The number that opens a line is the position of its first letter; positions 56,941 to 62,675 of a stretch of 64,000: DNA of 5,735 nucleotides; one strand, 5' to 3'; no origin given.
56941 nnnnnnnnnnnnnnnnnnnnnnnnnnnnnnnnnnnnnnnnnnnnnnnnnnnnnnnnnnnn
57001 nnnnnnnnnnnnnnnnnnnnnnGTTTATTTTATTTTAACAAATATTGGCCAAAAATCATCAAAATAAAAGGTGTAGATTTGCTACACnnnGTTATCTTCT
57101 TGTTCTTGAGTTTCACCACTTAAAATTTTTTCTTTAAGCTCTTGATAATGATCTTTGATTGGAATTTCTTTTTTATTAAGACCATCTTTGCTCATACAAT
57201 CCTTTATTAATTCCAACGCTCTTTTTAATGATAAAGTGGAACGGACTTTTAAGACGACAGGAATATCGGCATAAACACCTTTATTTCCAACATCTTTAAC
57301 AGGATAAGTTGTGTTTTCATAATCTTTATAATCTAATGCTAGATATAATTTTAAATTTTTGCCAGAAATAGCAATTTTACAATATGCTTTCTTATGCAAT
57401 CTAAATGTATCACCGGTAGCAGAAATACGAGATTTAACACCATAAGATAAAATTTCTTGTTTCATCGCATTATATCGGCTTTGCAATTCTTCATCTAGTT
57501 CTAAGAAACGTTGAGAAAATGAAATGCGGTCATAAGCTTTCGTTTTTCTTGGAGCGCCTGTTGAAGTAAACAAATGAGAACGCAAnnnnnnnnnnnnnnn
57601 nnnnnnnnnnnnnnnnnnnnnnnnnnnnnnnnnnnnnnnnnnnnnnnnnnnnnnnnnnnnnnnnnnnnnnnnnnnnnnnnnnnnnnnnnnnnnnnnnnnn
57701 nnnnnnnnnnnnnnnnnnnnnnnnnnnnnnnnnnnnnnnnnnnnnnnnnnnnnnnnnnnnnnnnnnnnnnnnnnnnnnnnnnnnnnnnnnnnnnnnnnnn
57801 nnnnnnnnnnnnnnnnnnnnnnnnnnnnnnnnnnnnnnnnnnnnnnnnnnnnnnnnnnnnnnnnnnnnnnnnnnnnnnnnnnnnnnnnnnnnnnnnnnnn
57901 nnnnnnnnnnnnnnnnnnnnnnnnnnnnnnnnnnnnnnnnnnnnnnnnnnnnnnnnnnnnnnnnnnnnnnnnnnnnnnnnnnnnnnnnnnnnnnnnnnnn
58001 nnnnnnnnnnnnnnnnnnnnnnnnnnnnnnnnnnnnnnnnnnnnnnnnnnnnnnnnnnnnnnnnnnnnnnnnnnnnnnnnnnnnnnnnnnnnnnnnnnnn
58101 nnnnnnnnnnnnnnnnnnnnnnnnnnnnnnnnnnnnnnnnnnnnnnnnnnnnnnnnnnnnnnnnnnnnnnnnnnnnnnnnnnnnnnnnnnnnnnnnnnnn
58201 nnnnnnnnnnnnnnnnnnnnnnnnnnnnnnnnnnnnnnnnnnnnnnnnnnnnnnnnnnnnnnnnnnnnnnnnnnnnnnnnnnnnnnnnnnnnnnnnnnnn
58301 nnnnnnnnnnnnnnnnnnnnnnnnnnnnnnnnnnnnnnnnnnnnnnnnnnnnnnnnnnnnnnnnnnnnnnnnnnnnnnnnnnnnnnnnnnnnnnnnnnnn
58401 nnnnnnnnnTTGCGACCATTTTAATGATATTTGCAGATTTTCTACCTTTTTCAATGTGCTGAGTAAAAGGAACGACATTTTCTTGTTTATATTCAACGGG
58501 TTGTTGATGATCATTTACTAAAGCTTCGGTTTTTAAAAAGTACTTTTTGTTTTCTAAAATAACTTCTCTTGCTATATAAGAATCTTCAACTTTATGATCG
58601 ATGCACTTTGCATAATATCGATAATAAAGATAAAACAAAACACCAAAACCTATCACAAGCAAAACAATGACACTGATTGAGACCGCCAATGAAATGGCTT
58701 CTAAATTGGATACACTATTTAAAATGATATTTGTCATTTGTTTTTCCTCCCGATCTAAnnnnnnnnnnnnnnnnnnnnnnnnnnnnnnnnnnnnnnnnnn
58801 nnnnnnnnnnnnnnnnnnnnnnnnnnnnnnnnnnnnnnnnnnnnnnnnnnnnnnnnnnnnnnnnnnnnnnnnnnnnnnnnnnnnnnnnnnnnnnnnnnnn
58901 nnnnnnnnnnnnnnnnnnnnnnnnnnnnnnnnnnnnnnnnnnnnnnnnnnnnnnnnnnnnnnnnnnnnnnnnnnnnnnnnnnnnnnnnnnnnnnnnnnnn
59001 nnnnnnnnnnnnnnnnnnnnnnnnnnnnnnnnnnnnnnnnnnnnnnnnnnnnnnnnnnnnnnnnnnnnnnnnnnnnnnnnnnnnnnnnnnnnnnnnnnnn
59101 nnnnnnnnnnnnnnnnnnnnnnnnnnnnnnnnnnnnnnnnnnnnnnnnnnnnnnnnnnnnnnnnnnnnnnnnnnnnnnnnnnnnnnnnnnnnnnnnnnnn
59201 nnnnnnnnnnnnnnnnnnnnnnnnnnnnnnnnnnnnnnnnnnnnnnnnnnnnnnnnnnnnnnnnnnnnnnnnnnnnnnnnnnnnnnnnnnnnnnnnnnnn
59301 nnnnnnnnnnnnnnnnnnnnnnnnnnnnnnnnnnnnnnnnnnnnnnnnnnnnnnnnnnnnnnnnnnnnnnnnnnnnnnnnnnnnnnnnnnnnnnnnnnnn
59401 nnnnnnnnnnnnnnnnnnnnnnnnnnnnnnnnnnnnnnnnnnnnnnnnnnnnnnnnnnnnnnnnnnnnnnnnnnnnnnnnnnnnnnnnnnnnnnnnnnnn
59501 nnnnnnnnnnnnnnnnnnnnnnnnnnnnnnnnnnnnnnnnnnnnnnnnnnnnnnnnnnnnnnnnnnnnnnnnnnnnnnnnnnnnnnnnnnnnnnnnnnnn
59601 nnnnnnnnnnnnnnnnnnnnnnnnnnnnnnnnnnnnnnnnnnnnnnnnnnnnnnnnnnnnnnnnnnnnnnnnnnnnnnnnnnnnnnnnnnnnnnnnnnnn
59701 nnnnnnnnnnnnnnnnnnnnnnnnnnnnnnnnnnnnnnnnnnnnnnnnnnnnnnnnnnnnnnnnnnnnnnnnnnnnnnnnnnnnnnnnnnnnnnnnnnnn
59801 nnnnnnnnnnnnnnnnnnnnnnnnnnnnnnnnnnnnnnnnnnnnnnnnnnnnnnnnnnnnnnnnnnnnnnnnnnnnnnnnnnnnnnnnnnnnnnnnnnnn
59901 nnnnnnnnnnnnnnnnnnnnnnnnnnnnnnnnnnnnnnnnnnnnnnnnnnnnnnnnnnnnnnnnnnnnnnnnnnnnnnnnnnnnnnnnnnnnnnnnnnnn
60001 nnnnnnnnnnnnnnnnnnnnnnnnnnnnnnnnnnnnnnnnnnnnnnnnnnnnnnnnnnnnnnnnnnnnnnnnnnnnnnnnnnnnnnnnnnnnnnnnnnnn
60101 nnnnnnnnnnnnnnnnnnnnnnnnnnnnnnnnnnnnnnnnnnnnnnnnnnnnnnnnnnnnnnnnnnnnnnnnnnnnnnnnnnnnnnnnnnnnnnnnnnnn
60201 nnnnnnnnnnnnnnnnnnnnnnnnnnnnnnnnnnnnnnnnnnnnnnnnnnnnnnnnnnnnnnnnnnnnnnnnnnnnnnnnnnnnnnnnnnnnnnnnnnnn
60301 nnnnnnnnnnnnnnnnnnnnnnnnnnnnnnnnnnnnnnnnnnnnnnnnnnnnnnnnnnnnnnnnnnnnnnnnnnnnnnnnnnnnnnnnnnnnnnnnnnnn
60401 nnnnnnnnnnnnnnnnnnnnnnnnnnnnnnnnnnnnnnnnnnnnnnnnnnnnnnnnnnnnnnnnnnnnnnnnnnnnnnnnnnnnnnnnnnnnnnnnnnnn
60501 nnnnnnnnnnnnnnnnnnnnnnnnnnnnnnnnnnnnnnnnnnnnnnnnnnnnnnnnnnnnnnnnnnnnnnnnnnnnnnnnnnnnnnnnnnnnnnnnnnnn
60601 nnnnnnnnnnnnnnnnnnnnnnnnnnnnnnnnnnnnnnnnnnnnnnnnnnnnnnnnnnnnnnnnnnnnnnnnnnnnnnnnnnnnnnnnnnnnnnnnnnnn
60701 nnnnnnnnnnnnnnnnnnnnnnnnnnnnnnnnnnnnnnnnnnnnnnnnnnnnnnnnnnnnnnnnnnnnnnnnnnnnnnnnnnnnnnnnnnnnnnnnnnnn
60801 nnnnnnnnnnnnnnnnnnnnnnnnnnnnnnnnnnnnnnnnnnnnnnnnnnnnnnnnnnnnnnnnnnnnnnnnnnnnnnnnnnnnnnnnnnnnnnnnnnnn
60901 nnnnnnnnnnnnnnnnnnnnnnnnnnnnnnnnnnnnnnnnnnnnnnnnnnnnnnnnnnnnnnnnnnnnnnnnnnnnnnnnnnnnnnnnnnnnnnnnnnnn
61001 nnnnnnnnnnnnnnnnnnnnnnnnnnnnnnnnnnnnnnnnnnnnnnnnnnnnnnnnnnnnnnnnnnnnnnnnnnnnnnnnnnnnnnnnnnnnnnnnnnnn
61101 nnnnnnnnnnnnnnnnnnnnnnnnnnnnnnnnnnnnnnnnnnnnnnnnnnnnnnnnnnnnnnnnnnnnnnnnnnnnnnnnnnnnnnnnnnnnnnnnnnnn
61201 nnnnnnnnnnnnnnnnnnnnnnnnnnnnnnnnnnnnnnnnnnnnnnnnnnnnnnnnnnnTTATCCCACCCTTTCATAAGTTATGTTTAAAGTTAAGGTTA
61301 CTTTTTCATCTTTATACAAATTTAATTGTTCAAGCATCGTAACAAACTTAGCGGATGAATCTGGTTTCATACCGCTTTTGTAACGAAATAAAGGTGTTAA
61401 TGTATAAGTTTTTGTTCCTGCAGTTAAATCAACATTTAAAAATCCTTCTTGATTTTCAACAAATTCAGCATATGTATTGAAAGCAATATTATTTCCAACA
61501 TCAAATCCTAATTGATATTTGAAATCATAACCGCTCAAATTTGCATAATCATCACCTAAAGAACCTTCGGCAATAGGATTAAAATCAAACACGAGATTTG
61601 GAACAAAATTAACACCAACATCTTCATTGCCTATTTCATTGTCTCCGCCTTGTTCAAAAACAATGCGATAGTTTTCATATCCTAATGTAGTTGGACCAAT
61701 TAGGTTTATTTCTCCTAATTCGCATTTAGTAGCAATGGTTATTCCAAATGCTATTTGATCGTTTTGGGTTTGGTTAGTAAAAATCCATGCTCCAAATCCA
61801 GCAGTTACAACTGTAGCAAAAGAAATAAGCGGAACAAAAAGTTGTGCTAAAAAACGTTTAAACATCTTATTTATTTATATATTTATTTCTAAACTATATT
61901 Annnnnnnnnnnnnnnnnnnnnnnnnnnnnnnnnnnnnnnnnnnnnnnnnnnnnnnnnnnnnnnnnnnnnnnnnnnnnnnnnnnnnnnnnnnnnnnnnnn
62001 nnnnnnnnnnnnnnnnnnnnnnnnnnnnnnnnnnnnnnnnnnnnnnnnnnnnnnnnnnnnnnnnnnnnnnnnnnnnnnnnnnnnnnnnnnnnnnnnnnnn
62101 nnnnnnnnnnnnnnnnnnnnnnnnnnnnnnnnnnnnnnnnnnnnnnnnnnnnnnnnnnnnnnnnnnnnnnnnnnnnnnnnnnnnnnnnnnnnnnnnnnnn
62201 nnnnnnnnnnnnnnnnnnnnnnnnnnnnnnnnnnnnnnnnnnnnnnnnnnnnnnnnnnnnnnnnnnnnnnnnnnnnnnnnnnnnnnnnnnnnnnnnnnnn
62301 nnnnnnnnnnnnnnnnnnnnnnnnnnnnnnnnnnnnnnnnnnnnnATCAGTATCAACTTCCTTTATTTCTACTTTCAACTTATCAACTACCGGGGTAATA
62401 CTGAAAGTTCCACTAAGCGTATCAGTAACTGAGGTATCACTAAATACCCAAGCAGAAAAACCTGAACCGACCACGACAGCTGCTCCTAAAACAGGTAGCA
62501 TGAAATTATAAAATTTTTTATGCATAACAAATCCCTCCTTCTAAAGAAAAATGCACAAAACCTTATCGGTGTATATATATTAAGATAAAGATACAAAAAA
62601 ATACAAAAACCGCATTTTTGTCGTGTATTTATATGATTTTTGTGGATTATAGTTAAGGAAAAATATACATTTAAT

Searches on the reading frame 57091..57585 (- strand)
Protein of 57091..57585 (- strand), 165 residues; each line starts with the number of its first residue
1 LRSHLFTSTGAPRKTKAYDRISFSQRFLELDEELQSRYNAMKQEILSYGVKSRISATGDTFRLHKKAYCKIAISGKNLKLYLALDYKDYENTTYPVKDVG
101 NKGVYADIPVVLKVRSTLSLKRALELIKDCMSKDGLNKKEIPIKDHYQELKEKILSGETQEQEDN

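Call 35: predict_structure(alignment_id=A2)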
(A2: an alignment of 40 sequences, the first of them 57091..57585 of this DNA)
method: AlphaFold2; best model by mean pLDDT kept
length: 165 residues; sequences in the alignment: 40
mean_pLDDT: 86.1   pTM: 0.77
mean pLDDT of the five models: 86.1, 85.7, 85.0, 85.0, 83.6
residues with pLDDT >= 90: 115; 70-90: 23; 50-70: 10; < 50: 17
segments of 3 or more residues with pLDDT < 50: 1-11, 161-165
pLDDT, mean of each block of 10 residues (from residue 1): 46 58 88 95 96 93 95 93 96 94 91 96 97 94 91 79 39
secondary structure, 60 per line:
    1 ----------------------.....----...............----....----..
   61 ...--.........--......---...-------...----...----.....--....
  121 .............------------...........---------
elements in order: H23-27 H32-46 E51-54 E59-63 E66-74 E77-82 E96-98 E110-114 H117-133 H146-156

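Call 37: fold_search(model_id=the predicted structure, library=pdb)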
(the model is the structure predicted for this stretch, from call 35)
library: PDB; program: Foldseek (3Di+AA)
matches with E <= 10: 221; with E <= 0.001: 0
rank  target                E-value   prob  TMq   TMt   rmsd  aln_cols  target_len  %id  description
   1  2fki_MODEL_1_A        2.2e-02  0.99  0.44  0.57   9.7       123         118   11  NMR Structure of Protein yjbR from Escherichia coli; Northeast Structural Genomics Consortium Target ER226 (released 2006-02-28)
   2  9t2w_A                4.3e-02  0.92  0.38  0.48   5.6       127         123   10  YdhG-like domain-containing protein (Frataxin) from Listeria monocytogenes (released 2025-11-19)
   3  2oc6_A                6.1e-02  0.84  0.38  0.47   7.5       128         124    9  Crystal structure of a protein from the duf1801 family (ydhg, bsu05750) from bacillus subtilis at 1.75 A resolution (released 2007-01-16)
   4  2od0_A                6.1e-02  0.80  0.32  0.45   5.3       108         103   18  The crystal structure of gene product VP1028 from Vibrio parahaemolyticus (released 2007-01-23)
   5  9t2w_B                8.2e-02  0.82  0.37  0.47   5.6       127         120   10  YdhG-like domain-containing protein (Frataxin) from Listeria monocytogenes (released 2025-11-19)
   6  2od0_B                1.7e-01  0.60  0.32  0.46   5.2       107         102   17  The crystal structure of gene product VP1028 from Vibrio parahaemolyticus (released 2007-01-23)
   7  3h9x_A                3.2e-01  0.54  0.34  0.44   5.4       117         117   11  Crystal Structure of the PSPTO_3016 protein from Pseudomonas syringae, Northeast Structural Genomics Consortium Target (released 2009-05-19)
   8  3r07_A                3.2e-01  0.10  0.20  0.15  15.1       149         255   13  Structural analysis of an archaeal lipoylation system. A bi-partite lipoate protein ligase and its E2 lipoyl domain fr (released 2012-04-25)
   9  2ehb_D                3.4e-01  0.14  0.19  0.23  14.8       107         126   11  The structure of the C-terminal domain of the protein kinase AtSOS2 bound to the calcium sensor AtSOS3 (released 2007-09-25)
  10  2fm1_D                4.9e-01  0.28  0.30  0.17   8.6       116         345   10  Crystal structure of L-ALLO-threonine aldolase (tm1744) from Thermotoga maritima at 2.25 A resolution (released 2006-01-31)
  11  1jg8_C                5.5e-01  0.28  0.30  0.17   8.4       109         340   10  Crystal Structure of Threonine Aldolase (Low-specificity) (released 2001-07-04)
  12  1xkp_B                5.8e-01  0.30  0.32  0.41   7.0       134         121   10  Crystal structure of the virulence factor YopN in complex with its heterodimeric chaperone SycN-YscB (released 2005-03-22)
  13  2xga_B                5.8e-01  0.18  0.27  0.32   8.5       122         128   12  MTSL spin-labelled Shigella Flexneri Spa15 (released 2010-12-01)
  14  1jg8_D                6.2e-01  0.28  0.31  0.17   5.2       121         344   11  Crystal Structure of Threonine Aldolase (Low-specificity) (released 2001-07-04)
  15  3fkd_C                7.4e-01  0.41  0.35  0.20   4.2       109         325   14  The crystal structure of L-threonine-O-3-phosphate decarboxylase from Porphyromonas gingivalis (released 2009-02-03)
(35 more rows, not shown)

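Call 39: search_protein_families(library=pfam, proteins=[window:57091-57585:-], max_evalue=10)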
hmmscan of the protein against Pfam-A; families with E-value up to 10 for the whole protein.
window:57091-57585:- (165 aa): 1 family
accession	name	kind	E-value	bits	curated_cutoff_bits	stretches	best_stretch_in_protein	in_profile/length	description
PF01331.24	mRNA_cap_enzyme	-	0.025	14.9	29.6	1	18-76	95-156/194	mRNA capping enzyme, catalytic domain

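Call 52: find_homologous_proteins(query=A6, max_evalue=0.001)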
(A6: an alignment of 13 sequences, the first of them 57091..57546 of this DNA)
Query A6 (13 sequences) (152 aa, profile of the alignment): 173 proteins with E <= 0.001 among 3164 candidates; the best 120 are listed.
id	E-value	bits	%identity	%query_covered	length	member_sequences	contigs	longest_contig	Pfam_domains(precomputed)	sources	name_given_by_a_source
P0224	3.0e-62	226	51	93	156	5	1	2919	-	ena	-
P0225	2.0e-61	223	51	91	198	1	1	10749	-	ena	-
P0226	1.6e-60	220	55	97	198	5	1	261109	-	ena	-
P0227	4.6e-60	219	52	88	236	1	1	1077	-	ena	-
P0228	6.9e-60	218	52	87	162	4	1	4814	-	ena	-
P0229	7.9e-60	218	52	87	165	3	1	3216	-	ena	-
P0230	1.5e-59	217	51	89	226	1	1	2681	-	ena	-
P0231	3.3e-59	216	52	80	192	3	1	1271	-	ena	-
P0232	3.8e-59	216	51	80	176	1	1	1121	-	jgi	jgi:hypothetical protein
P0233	5.9e-59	215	57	80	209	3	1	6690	-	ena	-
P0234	6.2e-59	215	57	80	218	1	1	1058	-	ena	-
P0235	6.5e-59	215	51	87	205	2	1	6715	-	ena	-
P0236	7.8e-59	215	51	89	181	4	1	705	-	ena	-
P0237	1.0e-58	214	59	88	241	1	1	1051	-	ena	-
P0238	1.5e-58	214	51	89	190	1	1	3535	-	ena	-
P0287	8.9e-54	198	51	87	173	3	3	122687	-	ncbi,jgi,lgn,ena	-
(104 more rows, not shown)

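Call 54: find_encoding_contigs(protein=P0287, flank=6000, max_places=3)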
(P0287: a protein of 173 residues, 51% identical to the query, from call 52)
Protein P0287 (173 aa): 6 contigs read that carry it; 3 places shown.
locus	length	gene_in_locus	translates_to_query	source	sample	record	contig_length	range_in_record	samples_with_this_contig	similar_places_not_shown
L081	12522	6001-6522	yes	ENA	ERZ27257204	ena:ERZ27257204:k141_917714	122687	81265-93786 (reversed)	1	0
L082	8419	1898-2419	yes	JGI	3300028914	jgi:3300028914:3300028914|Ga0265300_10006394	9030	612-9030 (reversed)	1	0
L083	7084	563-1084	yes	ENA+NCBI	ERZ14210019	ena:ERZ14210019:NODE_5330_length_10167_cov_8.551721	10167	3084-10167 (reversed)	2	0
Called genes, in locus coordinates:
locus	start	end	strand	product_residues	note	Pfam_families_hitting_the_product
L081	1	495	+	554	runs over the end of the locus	PF00749:tRNA-synt_1c, PF19269:Anticodon_2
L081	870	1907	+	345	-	PF02661:Fic, PF22168:DIP2311-like_C (weak)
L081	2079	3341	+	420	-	PF06580:His_kinase, PF02518:HATPase_c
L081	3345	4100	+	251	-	PF00072:Response_reg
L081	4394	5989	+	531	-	-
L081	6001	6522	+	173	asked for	-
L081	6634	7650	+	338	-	PF01595:CNNM, PF00571:CBS (weak)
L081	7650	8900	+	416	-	PF01595:CNNM, PF00571:CBS (weak), PF03471:CorC_HlyC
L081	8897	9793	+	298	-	PF00106:adh_short, PF01370:Epimerase, PF08659:KR, PF13561:adh_short_C2, PF16363:GDP_Man_Dehyd (weak)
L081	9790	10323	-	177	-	PF00625:Guanylate_kin, PF13238:AAA_18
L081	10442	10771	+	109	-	-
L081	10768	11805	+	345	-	-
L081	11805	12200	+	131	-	-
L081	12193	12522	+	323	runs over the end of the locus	PF20720:nSTAND3 (faint), PF00437:T2SSE, PF27713:UCP018868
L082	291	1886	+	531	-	-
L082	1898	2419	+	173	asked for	-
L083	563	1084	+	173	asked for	-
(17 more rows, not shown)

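Call 70: fold_search(model_id=the predicted structure, library=viral)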
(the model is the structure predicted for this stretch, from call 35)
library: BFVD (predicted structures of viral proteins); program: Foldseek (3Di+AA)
matches with E <= 10: 595; with E <= 0.001: 2
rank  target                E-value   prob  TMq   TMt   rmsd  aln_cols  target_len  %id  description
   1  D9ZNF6                8.6e-06  1.00  0.50  0.40  11.4       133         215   13  (no name in the UniProt tables at hand)
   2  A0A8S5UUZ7            1.7e-04  1.00  0.48  0.36  13.9       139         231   12  DUF5655 domain-containing protein [Siphoviridae sp. ctaDn21]
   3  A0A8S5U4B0            1.0e-02  0.99  0.35  0.32   9.3       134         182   13  Uncharacterized protein [Siphoviridae sp. ct6GI21]
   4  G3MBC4                2.2e-02  0.95  0.36  0.23   9.7       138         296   16  Gp54 [Bacillus phage G]
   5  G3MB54                3.1e-02  0.82  0.31  0.35   6.8       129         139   11  Gp674 [Bacillus phage G]
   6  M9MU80                4.7e-02  0.96  0.33  0.57   5.9        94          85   15  (no name in the UniProt tables at hand)
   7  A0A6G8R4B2            6.0e-02  0.80  0.33  0.48   8.0       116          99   10  (no name in the UniProt tables at hand)
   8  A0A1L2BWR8            6.0e-02  0.16  0.20  0.09  18.0       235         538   12  ParB/Sulfiredoxin domain-containing protein [Nodularia phage vB_NpeS-2AV2]
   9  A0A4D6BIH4            6.8e-02  0.87  0.38  0.37  13.0       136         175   10  (no name in the UniProt tables at hand)
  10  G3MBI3                7.6e-02  0.87  0.30  0.52   5.4        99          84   13  Gp121 [Bacillus phage G]
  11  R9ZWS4                7.6e-02  0.44  0.24  0.31  12.1       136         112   10  Uncharacterized protein [Cellulophaga phage phi17:2]
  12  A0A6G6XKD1            8.1e-02  0.89  0.32  0.56   9.6       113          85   12  Uncharacterized protein [Gordonia phage Skog]
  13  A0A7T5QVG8            1.1e-01  0.75  0.38  0.37   6.2       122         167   17  (no name in the UniProt tables at hand)
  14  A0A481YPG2            1.1e-01  0.35  0.29  0.29  17.5       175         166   14  Uncharacterized protein [Pithovirus LCDPAC02]
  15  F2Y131                1.2e-01  0.23  0.17  0.27  13.1       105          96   10  (no name in the UniProt tables at hand)
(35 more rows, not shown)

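Call 96: search_protein_families(library=phrogs, alignment_id=A6, max_evalue=0.01)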
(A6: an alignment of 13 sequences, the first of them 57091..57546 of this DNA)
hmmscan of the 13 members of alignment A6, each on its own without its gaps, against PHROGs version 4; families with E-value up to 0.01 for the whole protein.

A. member 1, window:57091-57546:- (152 aa): 0 families

B. families by the number of members that match (of 13 scanned): 0 families

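Call 97: search_protein_families(library=padloc, alignment_id=A6, max_evalue=0.01)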
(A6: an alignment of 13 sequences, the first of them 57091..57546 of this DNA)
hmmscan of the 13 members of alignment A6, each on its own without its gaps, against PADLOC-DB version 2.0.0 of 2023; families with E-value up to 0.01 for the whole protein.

A. member 1, window:57091-57546:- (152 aa): 3 families
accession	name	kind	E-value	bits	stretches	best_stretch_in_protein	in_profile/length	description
PDLC04945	PDC-S18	-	3.3e-10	37.8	1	13-117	194-300/302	-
PDLC04946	PDC-S18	-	3.3e-09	34.2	1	4-126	203-328/365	-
PDLC03728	oMTase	-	0.0029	14.8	1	9-125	61-179/395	orphan methyltransferase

B. families by the number of members that match (of 13 scanned): 4 families
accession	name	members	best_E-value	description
PDLC04945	PDC-S18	12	3.3e-10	-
PDLC04946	PDC-S18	11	3.3e-09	-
PDLC03728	oMTase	3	0.0029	orphan methyltransferase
PDLC02334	AbiTii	1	0.0018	AbiTii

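Call 103: search_solved_structures(query=A6, max_evalue=10)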
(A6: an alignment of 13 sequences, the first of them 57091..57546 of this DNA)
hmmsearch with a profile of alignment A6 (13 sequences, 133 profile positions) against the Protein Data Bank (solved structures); distinct sequences matched with E-value up to 10: 1.
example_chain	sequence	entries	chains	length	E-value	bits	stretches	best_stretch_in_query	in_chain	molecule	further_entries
7zcu_S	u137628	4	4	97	0.88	12.3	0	64-94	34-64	PucA-LH2-gamma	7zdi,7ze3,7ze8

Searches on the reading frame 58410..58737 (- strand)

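Call 39: search_protein_families(library=pfam, proteins=[window:58410-58737:-], max_evalue=10)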
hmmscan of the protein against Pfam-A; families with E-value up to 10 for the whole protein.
window:58410-58737:- (109 aa): 1 family
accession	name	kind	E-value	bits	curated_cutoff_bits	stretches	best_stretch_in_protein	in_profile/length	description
PF12216.13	m04gp34like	-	0.074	13.1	25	1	15-46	227-258/267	Immune evasion protein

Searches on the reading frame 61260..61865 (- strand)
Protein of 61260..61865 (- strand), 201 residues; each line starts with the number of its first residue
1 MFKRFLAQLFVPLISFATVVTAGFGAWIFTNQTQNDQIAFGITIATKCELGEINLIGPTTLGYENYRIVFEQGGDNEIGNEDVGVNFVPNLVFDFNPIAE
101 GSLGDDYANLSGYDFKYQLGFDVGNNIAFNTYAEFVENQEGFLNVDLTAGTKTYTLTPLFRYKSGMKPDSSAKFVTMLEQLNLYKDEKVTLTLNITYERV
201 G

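Call 3: search_protein_families(library=pfam, proteins=[window:61260-61865:-], max_evalue=0.01)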
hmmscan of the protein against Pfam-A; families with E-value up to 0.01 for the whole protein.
window:61260-61865:- (201 aa): 0 families

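Call 4: search_protein_families(library=ncbifam, proteins=[window:61260-61865:-], max_evalue=0.01)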
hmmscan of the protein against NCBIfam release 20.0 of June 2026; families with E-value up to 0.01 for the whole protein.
window:61260-61865:- (201 aa): 1 family
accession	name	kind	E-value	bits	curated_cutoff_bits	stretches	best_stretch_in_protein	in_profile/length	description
TIGR02973.1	nitrate_rd_NapE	equivalog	0.002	18.2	68.8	1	5-29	10-34/42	periplasmic nitrate reductase, NapE protein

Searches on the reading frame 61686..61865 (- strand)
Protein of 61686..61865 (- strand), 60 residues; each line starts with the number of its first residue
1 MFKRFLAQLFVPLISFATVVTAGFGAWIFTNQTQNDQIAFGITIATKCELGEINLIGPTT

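Call 76: search_protein_families(library=ncbifam, proteins=[window:61686-61865:-], max_evalue=10)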
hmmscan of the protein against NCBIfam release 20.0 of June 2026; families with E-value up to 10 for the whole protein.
seq(60 aa): 1 family
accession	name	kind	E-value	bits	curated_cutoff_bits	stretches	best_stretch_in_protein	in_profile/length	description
TIGR02973.1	nitrate_rd_NapE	equivalog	0.00022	21.3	68.8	1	5-29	10-34/42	periplasmic nitrate reductase, NapE protein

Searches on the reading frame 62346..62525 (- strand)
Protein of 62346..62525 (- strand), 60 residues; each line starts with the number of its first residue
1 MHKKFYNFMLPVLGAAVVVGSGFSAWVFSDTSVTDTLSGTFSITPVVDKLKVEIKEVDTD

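Call 76: search_protein_families(library=ncbifam, proteins=[window:62346-62525:-], max_evalue=10)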
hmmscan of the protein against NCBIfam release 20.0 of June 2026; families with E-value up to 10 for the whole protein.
seq(60 aa): 1 family
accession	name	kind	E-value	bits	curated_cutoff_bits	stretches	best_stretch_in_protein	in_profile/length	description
TIGR02973.1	nitrate_rd_NapE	equivalog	0.031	14.4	68.8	1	8-28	14-34/42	periplasmic nitrate reductase, NapE protein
